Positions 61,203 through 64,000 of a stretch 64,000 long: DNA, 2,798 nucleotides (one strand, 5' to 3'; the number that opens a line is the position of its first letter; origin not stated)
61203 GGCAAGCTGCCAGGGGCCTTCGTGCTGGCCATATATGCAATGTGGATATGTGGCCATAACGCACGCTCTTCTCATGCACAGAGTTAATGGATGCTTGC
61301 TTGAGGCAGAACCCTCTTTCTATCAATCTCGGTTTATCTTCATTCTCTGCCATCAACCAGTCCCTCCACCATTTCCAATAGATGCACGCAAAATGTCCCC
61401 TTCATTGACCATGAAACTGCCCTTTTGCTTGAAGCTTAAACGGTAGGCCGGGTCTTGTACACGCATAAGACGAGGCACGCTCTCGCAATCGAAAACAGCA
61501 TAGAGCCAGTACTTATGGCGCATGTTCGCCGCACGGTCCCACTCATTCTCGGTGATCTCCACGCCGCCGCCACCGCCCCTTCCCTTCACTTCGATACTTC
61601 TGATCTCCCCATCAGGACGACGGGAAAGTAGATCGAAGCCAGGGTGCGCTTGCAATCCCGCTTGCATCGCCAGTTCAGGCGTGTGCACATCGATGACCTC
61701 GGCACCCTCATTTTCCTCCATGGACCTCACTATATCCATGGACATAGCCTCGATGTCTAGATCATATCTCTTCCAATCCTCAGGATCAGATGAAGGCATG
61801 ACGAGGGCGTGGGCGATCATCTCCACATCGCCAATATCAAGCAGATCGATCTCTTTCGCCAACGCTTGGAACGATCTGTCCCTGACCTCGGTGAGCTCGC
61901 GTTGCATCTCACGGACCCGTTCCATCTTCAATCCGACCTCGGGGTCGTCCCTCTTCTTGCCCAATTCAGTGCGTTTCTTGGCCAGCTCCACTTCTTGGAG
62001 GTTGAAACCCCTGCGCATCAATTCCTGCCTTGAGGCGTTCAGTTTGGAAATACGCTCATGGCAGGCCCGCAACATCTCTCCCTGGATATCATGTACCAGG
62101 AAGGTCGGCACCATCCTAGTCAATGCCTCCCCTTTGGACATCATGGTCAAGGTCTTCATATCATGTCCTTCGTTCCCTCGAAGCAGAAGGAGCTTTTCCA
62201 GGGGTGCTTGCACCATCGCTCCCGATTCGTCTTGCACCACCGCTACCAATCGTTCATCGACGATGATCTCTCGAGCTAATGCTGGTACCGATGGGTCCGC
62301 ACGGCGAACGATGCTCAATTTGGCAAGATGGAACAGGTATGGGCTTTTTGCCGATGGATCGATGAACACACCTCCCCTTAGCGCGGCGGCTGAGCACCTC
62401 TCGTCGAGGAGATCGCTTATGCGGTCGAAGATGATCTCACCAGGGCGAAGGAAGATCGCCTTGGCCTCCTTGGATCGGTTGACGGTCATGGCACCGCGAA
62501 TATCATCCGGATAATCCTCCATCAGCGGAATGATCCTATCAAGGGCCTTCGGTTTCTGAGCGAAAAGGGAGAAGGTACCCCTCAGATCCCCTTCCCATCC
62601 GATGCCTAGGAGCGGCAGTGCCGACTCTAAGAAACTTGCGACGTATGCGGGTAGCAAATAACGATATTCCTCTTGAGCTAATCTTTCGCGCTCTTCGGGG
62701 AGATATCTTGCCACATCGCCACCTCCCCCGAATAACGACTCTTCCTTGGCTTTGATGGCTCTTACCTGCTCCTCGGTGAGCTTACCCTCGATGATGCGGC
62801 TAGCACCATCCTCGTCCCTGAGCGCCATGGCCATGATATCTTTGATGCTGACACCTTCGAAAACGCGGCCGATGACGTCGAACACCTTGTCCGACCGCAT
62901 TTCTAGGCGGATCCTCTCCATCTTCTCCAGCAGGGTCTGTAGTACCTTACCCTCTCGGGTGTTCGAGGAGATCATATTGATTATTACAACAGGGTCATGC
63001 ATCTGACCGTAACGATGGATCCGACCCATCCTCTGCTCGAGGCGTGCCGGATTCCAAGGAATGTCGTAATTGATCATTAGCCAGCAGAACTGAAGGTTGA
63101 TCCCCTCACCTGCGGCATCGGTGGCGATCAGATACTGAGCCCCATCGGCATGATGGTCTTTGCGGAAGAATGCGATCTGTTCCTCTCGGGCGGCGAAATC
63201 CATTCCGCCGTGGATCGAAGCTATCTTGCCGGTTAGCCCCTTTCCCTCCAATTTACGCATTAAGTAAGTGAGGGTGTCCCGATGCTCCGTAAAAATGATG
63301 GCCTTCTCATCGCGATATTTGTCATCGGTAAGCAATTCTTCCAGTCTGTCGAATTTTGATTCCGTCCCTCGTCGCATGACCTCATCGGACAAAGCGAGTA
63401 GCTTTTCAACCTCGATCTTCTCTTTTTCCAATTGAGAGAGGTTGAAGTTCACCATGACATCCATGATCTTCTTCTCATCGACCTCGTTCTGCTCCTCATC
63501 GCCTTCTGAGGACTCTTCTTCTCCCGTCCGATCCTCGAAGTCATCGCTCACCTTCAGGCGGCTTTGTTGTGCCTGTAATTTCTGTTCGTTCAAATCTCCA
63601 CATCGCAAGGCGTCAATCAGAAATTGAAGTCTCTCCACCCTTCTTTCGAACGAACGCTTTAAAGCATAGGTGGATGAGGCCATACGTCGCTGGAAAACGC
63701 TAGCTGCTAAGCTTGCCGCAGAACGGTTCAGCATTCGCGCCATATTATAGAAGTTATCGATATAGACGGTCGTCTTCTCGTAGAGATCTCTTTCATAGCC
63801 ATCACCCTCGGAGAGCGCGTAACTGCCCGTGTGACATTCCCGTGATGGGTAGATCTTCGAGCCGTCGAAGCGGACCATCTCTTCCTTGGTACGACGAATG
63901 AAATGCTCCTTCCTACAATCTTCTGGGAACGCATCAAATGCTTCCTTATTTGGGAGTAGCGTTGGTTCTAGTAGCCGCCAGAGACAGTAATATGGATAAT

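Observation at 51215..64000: Helicase-nuclease / twin DUF1156 methyltransferase / DUF499 ATPase operon: a large modification-based defence candidate with no worked-out mechanism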

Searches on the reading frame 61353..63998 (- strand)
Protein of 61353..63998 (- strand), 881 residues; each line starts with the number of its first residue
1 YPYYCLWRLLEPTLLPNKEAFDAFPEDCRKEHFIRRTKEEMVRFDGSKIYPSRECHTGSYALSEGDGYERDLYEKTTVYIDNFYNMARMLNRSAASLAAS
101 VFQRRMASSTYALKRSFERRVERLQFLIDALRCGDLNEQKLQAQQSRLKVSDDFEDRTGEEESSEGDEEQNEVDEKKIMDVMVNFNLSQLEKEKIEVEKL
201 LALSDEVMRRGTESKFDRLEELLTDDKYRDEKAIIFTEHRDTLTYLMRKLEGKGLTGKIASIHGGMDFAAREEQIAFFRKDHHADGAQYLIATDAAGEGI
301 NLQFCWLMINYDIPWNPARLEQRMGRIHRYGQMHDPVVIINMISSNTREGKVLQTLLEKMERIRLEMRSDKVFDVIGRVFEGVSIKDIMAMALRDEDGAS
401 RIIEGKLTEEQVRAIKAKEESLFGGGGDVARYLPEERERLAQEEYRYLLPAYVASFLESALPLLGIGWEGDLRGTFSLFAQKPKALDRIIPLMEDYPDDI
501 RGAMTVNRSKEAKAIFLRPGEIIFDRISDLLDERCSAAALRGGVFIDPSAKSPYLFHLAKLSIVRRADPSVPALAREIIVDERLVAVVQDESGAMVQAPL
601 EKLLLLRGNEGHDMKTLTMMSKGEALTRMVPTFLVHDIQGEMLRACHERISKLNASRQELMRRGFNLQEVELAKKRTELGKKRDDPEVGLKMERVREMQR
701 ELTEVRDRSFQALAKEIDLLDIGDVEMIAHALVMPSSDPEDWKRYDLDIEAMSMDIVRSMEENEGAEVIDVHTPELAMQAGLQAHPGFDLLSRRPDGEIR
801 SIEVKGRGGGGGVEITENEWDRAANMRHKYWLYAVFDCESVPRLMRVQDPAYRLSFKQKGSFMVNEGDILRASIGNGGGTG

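Call 7: search_protein_families(library=pfam, proteins=[window:61353-63998:-], max_evalue=0.01)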
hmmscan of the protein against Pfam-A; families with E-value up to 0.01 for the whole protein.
window:61353-63998:- (881 aa): 2 families
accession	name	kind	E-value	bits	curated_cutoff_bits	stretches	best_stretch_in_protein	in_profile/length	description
PF00271.37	Helicase_C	-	2.1e-24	86.3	23.5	1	215-331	2-110/110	Helicase conserved C-terminal domain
PF13020.12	NOV_C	-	1.2e-14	54.5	22.1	1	750-845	2-89/91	Protein NO VEIN, C-terminal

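Call 8: search_protein_families(library=padloc, proteins=[window:61353-63998:-], max_evalue=0.01)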
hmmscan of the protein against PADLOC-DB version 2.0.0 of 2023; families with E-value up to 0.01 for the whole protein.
window:61353-63998:- (881 aa): 52 families (the best 25 are shown)
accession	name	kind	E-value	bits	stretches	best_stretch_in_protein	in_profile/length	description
PDLC00659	HmaA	-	1.5e-93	312.5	1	35-836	309-1131/1176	SNF2 helicase / DEAD-box helicase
PDLC02620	DrmD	-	6.8e-65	217.6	1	30-426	301-678/1060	DrmD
PDLC02500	BrxHI|BrxHII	-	1.4e-58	197.2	1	8-413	285-655/933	BrxHI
PDLC02621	DrmD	-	1.1e-55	187.4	1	30-382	333-680/1040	DrmD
PDLC02504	BrxHI|BrxHII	-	1.9e-51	173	1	32-461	309-711/971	BrxHII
PDLC02572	DrmA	-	1.1e-40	137.4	1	30-367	330-664/1043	DrmA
PDLC02623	DrmD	-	1.1e-34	117.4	1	69-403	414-692/1040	DrmD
PDLC02619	DrmD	-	2.9e-32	109.7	1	50-361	254-564/872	DrmD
PDLC02633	DrmD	-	6.8e-30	101.7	1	32-343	337-641/839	DrmD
PDLC02632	DrmD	-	2.2e-29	100.5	1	30-358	333-652/662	DrmD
PDLC02625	DrmD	-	4.3e-25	86.4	1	228-338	265-377/792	DrmD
PDLC02193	PLD_Helicase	-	1.3e-24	84.4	1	172-361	632-828/905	-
PDLC02624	DrmD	-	3.5e-22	76.7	1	31-379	175-519/652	DrmD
PDLC02634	DrmD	-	3.1e-21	72.9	1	2-365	263-617/900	DrmD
PDLC02629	DrmD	-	1.3e-16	58.1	1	256-353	9-108/508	DrmD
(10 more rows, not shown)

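Call 43: search_protein_families(library=ncbifam, proteins=[window:61353-63998:-], max_evalue=0.01)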
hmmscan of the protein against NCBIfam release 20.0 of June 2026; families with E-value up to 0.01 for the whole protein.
window:61353-63998:- (881 aa): 24 families
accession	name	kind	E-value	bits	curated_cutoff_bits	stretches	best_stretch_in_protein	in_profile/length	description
NF038317.1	DISARM_DrmD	equivalog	4.6e-62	210.6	610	1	28-389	315-670/1021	DISARM system SNF2-like helicase DrmD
NF042964.1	phospholipD_antiphage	equivalog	1.2e-32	113.3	1100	1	170-388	628-841/895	phospholipase D-like domain-containing anti-phage protein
NF038318.1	DISARM_DrmD_b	equivalog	4.2e-32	111.2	950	1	51-361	252-561/868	DISARM system SNF2-like helicase DrmD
NF041062.1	DpdE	equivalog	7.7e-23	80.4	500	1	143-346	477-657/1048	protein DpdE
NF003426.0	PRK04914.1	equivalog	1.4e-17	63.2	576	1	192-344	456-605/959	RNA polymerase-associated protein RapA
NF058637.1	helic_SCO1167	equivalog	9.3e-14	50.4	1200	1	211-360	760-903/932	SCO1167/SCO6262 family helicase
NF053675.1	pilus_reg_Snf2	equivalog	4.2e-12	45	1100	1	211-355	858-996/1029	pilus expression-regulating Snf2 family helicase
NF053631.1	RNA_helic_CshA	equivalog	6.7e-12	45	646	1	203-367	212-362/434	degradosome RNA helicase CshA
NF008394.0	PRK11192.1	equivalog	7.6e-12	44.8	507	1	183-337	209-348/441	ATP-dependent RNA helicase SrmB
NF008744.0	PRK11776.1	equivalog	2.4e-10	39.5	524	1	201-342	215-348/460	ATP-dependent RNA helicase DbpA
NF002340.1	PRK01297.1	equivalog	2.5e-08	33.1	564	1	197-332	214-345/372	ATP-dependent RNA helicase RhlB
NF053711.1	RNA_heli_RhlE1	exception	4.6e-08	32.2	750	1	220-340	236-348/434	RNA helicase RhlE1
NF010337.0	PRK13766.1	equivalog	6.7e-08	31.1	610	1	170-363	325-497/781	Hef nuclease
TIGR01389.1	recQ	equivalog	2.4e-07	29.6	640.2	1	215-340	211-328/591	DNA helicase RecQ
NF008642.0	PRK11634.1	equivalog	4.1e-07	28.8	989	1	231-355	246-359/628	DEAD/DEAH family ATP-dependent RNA helicase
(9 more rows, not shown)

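Call 59: search_solved_structures(query=window:61353-63998:-, max_evalue=0.001)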
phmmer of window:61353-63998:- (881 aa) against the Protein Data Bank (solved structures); distinct sequences matched with E-value up to 0.001: 125 (the best 60 are shown).
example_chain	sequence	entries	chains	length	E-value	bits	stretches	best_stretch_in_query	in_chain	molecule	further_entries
8so8_A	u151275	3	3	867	1.3e-12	50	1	227-343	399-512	RNA polymerase-associated protein RapA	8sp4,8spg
6bog_A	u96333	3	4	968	1.5e-12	49.7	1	227-343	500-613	RNA polymerase-associated protein RapA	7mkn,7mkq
7m8e_F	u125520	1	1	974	1.6e-12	49.7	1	227-343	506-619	RNA polymerase-associated protein RapA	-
4s20_K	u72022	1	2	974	1.6e-12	49.7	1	227-343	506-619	RNA polymerase-associated protein RapA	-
9z04_A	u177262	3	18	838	7.7e-12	47.4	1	213-361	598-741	Lymphoid-specific helicase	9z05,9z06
8t0l_F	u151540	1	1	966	1e-11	47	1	227-343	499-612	RNA polymerase-associated protein RapA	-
8skz_A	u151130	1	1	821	4.2e-11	44.9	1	205-412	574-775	ATP-dependent DNA helicase DDM1,Lymphoid-specific helicase chimera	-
7ux9_P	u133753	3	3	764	6.1e-11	44.4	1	189-412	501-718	ATP-dependent DNA helicase DDM1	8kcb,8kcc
8wh5_K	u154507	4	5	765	6.2e-11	44.4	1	189-412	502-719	ATP-dependent DNA helicase DDM1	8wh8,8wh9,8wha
8j90_K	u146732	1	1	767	6.2e-11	44.4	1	189-412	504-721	ATP-dependent DNA helicase DDM1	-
1z5z_A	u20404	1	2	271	5.9e-10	41.1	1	195-359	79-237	Helicase of the snf2/rad54 family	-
9i9f_A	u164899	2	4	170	9.7e-10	40.4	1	230-347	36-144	Eukaryotic initiation factor 4A-I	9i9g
6ftx_W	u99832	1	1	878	1.5e-09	39.8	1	213-361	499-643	Chromatin-remodeling ATPase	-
1z63_A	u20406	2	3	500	2.3e-09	39.2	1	195-359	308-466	Helicase of the snf2/rad54 family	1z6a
2zu6_A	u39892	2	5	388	2.9e-09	38.9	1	213-347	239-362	Eukaryotic initiation factor 4A-I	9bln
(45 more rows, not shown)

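Call 61: find_homologous_proteins(query=window:61353-63998:-, max_evalue=1e-50)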
Query window:61353-63998:- (881 aa): 7883 proteins with E <= 1e-50 among 8000 candidates; the best 120 are listed.
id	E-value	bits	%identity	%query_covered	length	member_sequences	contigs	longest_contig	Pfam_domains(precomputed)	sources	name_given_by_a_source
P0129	0.0e+0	1974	100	100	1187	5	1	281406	PF00176.30,PF13020.13,PF01381.29,PF00271.38,PF13560.13,PF04851.22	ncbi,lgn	-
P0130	0.0e+0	1650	82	100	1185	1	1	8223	PF00176.30,PF13020.13,PF01381.29,PF00271.38,PF13560.13,PF04851.22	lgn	-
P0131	0.0e+0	1635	82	100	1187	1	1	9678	PF00176.30,PF13020.13,PF01381.29,PF00271.38,PF13560.13,PF04851.22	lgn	-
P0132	0.0e+0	1389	70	99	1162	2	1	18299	PF00270.36,PF00176.30,PF13020.13,PF01381.29,PF00271.38,PF04851.22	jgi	jgi:superfamily II DNA or RNA helicase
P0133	7.9e-281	952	52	99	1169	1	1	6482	PF00176.30,PF13020.13,PF00271.38,PF04851.22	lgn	-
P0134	1.9e-280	951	51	99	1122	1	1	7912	PF00270.36,PF00176.30,PF13020.13,PF00271.38,PF04851.22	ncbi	-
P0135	1.4e-278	945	51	99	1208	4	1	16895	PF00270.36,PF00176.30,PF13020.13,PF01381.29,PF00271.38,PF13560.13,PF04851.22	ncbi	ncbi:MAG: helicase-related protein [Bacillota bacterium]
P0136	5.0e-278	943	51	99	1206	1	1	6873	PF00270.36,PF00176.30,PF13020.13,PF01381.29,PF00271.38,PF13560.13,PF04851.22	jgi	-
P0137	6.0e-278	943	51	99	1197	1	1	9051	PF00270.36,PF00176.30,PF13020.13,PF01381.29,PF00271.38,PF13560.13,PF04851.22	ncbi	ncbi:MAG: helicase-related protein [Methanobacteriota archaeon]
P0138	1.5e-277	941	52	99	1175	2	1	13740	PF00270.36,PF00176.30,PF13020.13,PF00271.38,PF04851.22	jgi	jgi:SNF2 family DNA or RNA helicase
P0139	9.5e-277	939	51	99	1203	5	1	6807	PF00270.36,PF00176.30,PF13020.13,PF01381.29,PF00271.38,PF13560.13,PF04851.22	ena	-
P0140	2.1e-276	938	51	99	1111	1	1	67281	PF00270.36,PF00176.30,PF13020.13,PF00271.38,PF04851.22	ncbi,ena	-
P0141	2.5e-276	937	51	99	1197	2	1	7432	PF00270.36,PF00176.30,PF13020.13,PF01381.29,PF00271.38,PF13560.13,PF04851.22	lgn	-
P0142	2.9e-276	937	50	99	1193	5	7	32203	PF00270.36,PF00176.30,PF13020.13,PF01381.29,PF00271.38,PF13560.13,PF04851.22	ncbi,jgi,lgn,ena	-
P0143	6.9e-276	936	51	99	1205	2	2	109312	PF00176.30,PF13020.13,PF01381.29,PF00271.38,PF15731.12,PF13560.13,PF04851.22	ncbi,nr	ncbi:MAG: helicase-related protein [Clostridia bacterium]|nr:helicase-related protein [Clostridia ba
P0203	2.9e-270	917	52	99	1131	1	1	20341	PF00176.30,PF13020.13,PF00271.38,PF04851.22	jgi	jgi:SNF2 family DNA or RNA helicase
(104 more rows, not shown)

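Call 63: find_encoding_contigs(protein=P0129, flank=10000, max_places=6)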
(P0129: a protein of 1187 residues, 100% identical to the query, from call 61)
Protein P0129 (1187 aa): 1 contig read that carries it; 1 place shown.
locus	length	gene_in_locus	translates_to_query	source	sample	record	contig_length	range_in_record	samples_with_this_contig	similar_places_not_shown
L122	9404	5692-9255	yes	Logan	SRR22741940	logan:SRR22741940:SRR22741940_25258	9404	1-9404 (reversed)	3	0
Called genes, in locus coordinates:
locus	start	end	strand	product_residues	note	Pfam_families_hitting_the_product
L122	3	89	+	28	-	?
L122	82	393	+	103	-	-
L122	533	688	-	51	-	PF04014:MazE_antitoxin (weak)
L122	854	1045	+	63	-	-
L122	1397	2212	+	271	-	-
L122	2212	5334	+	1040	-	PF00270:DEAD, PF04851:ResIII, PF00271:Helicase_C (weak)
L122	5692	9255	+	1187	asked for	PF01381:HTH_3, PF13560:HTH_31, PF00176:SNF2-rel_dom, PF04851:ResIII, PF00271:Helicase_C, PF13020:NOV_C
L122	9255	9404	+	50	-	?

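Call 64: search_protein_families(library=pfam, proteins=[P0129], max_evalue=0.01)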
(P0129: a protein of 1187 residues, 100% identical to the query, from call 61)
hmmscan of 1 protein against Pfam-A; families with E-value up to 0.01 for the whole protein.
P0129 (1187 aa): 8 families
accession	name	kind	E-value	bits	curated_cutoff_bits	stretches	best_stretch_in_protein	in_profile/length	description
PF00271.37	Helicase_C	-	3.3e-24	85.7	23.5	1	521-637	2-110/110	Helicase conserved C-terminal domain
PF13020.12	NOV_C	-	1.8e-15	57.2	22.1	1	1056-1151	2-89/91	Protein NO VEIN, C-terminal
PF01381.28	HTH_3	-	1.6e-11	44.5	23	1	16-53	1-38/55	Helix-turn-helix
PF04851.21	ResIII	-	3.3e-11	43.8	22.5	1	123-301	4-162/164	Type III restriction enzyme, res subunit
PF13560.12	HTH_31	-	2.3e-09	37.9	27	1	13-67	3-58/64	Helix-turn-helix domain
PF00176.29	SNF2-rel_dom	-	4.7e-09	36.2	24.9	1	142-255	19-139/290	SNF2-related domain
PF12844.13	HTH_19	-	3.6e-05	24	30.2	1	14-54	2-42/64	Helix-turn-helix domain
PF00270.35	DEAD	-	5.2e-05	23.5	26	1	126-263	3-140/167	DEAD/DEAH box helicase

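Call 65: search_protein_families(library=padloc, proteins=[L122:1397-2212:+, L122:2212-5334:+, L122:82-393:+, L122:854-1045:+, P0129], max_evalue=0.00001)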
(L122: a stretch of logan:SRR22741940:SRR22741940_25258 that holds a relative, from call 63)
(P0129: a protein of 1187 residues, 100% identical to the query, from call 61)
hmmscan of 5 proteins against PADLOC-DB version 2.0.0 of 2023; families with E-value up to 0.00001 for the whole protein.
L122:1397-2212:+ (271 aa): 3 families
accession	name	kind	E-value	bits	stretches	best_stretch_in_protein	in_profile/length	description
PDLC04527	PDC-M23A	-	2e-65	218.6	1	14-267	8-259/263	-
PDLC04529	PDC-M23A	-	8.7e-57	190.1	1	15-260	9-250/265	-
PDLC04528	PDC-M23A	-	2.1e-16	58.3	1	37-267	36-259/265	-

L122:2212-5334:+ (1040 aa): 38 families (the best 25 are shown)
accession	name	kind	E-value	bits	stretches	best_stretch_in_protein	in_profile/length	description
PDLC04531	PDC-M23B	-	0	1139.2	1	20-1036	24-1055/1060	-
PDLC04530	PDC-M23B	-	2.3e-155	516.8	1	225-999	2-795/828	-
PDLC04532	PDC-M23B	-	2.4e-137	457.1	1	72-778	93-811/817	-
PDLC00192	HamB1|HamB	-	2.6e-76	255.2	1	165-987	140-977/1104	DEAD-box helicase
PDLC00194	HamB1|HamB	-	4.6e-61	204.8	2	503-988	459-949/995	DEAD-box helicase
PDLC00186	HamB1|HamB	-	1.8e-60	202.9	1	307-687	161-529/864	DEAD-box helicase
PDLC00188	HamB1|HamB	-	1.3e-54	183.7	2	281-502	234-447/1037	DEAD-box helicase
PDLC00187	HamB1|HamB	-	3.2e-54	182.5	1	307-685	156-513/851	DEAD-box helicase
PDLC00200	HamB2|HamB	-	7.6e-54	181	1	309-988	163-819/865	DEAD-box helicase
PDLC00176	HamB1|HamB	-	1.1e-47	160.7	1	315-718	159-539/845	DEAD-box helicase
PDLC00185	HamB1|HamB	-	2.3e-47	159.4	1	307-729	157-564/871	DEAD-box helicase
PDLC00174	HamB1|HamB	-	2.4e-44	149.5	1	243-688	253-704/1163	DEAD-box helicase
PDLC00190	HamB1|HamB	-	6.7e-43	145.2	1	315-715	165-544/866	DEAD-box helicase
PDLC00175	HamB1|HamB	-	1.8e-38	129.6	1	244-701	182-646/1000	DEAD-box helicase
PDLC00178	HamB1|HamB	-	2.4e-37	126.3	2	282-528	238-477/830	DEAD-box helicase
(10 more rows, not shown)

L122:82-393:+ (103 aa): 0 families

L122:854-1045:+ (63 aa): 0 families

P0129 (1187 aa): 49 families (the best 25 are shown)
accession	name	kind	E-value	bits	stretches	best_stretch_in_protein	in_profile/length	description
PDLC00659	HmaA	-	4.7e-151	502.9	1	88-1142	70-1131/1176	SNF2 helicase / DEAD-box helicase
PDLC02620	DrmD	-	1.4e-99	332.5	1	120-732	97-678/1060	DrmD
PDLC02500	BrxHI|BrxHII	-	5.4e-93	311.1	2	241-719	230-655/933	BrxHI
PDLC02621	DrmD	-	9.1e-85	283.7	1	138-688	136-680/1040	DrmD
PDLC02504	BrxHI|BrxHII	-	1.1e-74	250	1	100-730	87-674/971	BrxHII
PDLC02572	DrmA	-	5.6e-64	214.6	1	137-673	132-664/1043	DrmA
PDLC02632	DrmD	-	3.2e-49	166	1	139-664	139-652/662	DrmD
PDLC02633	DrmD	-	2.9e-47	159.2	1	136-649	138-641/839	DrmD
PDLC02623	DrmD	-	4.1e-47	158.6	2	375-708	414-691/1040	DrmD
PDLC02619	DrmD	-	7.1e-46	154.8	1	117-667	27-564/872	DrmD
PDLC02634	DrmD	-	7.4e-44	147.8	1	124-671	93-617/900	DrmD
PDLC02840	DpdE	-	9.2e-33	111.6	2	503-656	524-673/1091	DpdE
PDLC02624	DrmD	-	1.6e-32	110.8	1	161-685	2-519/652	DrmD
PDLC02843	DpdE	-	5.3e-29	98.8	2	506-637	533-664/1091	DpdE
PDLC02193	PLD_Helicase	-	1.3e-27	94.4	1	478-667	632-828/905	-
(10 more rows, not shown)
